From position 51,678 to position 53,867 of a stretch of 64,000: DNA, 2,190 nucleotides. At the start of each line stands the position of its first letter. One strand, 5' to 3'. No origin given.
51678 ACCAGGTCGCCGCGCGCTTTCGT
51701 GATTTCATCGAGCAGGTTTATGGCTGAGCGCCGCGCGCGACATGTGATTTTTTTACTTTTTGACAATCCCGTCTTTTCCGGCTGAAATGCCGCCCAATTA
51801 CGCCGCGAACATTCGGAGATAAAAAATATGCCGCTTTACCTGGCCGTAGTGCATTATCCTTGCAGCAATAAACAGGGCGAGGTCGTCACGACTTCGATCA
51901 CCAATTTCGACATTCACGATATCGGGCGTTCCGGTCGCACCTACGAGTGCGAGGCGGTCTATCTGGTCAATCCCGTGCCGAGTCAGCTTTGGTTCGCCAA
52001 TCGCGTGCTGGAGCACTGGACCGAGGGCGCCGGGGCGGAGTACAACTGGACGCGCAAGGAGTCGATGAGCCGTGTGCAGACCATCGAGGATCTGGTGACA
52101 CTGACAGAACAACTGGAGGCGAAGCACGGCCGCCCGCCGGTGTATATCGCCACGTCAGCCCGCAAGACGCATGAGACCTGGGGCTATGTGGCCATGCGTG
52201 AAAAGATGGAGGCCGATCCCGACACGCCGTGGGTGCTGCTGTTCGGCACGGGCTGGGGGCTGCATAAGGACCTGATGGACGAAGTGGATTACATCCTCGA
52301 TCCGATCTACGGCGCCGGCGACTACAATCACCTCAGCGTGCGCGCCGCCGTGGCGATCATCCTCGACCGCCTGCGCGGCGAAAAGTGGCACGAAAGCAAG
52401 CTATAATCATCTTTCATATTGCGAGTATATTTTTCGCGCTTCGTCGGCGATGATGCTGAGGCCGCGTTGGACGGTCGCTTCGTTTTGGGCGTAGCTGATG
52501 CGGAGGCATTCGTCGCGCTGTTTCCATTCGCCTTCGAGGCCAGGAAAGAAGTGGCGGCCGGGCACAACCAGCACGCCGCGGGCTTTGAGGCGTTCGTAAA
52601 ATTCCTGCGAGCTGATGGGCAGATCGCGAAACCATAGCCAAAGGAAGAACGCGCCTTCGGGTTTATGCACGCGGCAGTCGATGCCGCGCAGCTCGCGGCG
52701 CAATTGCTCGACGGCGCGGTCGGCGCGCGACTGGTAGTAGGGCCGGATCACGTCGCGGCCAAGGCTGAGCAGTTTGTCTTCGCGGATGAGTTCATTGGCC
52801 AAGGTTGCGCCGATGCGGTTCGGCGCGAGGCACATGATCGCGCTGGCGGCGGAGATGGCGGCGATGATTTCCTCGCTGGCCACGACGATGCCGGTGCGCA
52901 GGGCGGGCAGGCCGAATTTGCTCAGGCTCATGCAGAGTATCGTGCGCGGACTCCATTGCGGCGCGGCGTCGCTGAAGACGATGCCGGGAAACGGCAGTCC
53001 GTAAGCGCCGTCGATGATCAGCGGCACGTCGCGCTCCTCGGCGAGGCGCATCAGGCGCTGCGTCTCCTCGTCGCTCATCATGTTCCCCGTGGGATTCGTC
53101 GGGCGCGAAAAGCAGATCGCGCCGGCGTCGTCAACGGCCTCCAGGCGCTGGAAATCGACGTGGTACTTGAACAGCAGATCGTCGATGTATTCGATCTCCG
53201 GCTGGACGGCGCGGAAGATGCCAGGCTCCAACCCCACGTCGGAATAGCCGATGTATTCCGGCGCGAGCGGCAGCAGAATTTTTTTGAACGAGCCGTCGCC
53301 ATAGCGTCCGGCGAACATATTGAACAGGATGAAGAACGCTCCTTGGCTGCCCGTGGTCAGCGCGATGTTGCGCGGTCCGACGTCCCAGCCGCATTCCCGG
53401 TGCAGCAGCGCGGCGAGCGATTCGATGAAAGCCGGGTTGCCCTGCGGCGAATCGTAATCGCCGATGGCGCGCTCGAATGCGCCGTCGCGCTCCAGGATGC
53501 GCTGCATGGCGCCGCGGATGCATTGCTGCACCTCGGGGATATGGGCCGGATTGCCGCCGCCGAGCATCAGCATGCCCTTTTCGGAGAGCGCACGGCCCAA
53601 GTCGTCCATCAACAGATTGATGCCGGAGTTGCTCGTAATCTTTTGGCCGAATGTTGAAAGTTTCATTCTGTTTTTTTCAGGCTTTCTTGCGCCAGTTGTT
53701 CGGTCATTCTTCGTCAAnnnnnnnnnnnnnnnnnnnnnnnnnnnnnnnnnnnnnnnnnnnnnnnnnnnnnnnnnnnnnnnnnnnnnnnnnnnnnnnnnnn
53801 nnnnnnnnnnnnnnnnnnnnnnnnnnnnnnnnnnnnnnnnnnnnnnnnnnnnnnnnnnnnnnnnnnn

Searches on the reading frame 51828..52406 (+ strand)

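Call 68: search_protein_families(library=pfam, proteins=[window:51828-52406:+], max_evalue=0.00001)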
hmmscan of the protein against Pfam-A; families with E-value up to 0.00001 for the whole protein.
window:51828-52406:+ (192 aa): 1 family
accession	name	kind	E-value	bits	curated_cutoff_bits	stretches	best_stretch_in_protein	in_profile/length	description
PF09936.14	Methyltrn_RNA_4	-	5.9e-70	235.2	22.6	1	3-183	2-181/182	SAM-dependent RNA methyltransferase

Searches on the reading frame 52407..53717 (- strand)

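Call 68: search_protein_families(library=pfam, proteins=[window:52407-53717:-], max_evalue=0.00001)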
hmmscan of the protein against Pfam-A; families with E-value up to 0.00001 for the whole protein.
window:52407-53717:- (436 aa): 1 family
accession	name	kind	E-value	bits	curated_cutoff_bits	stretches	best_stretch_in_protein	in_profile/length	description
PF00155.27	Aminotran_1_2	-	2e-28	100.1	19.7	1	83-421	33-359/361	Aminotransferase class I and II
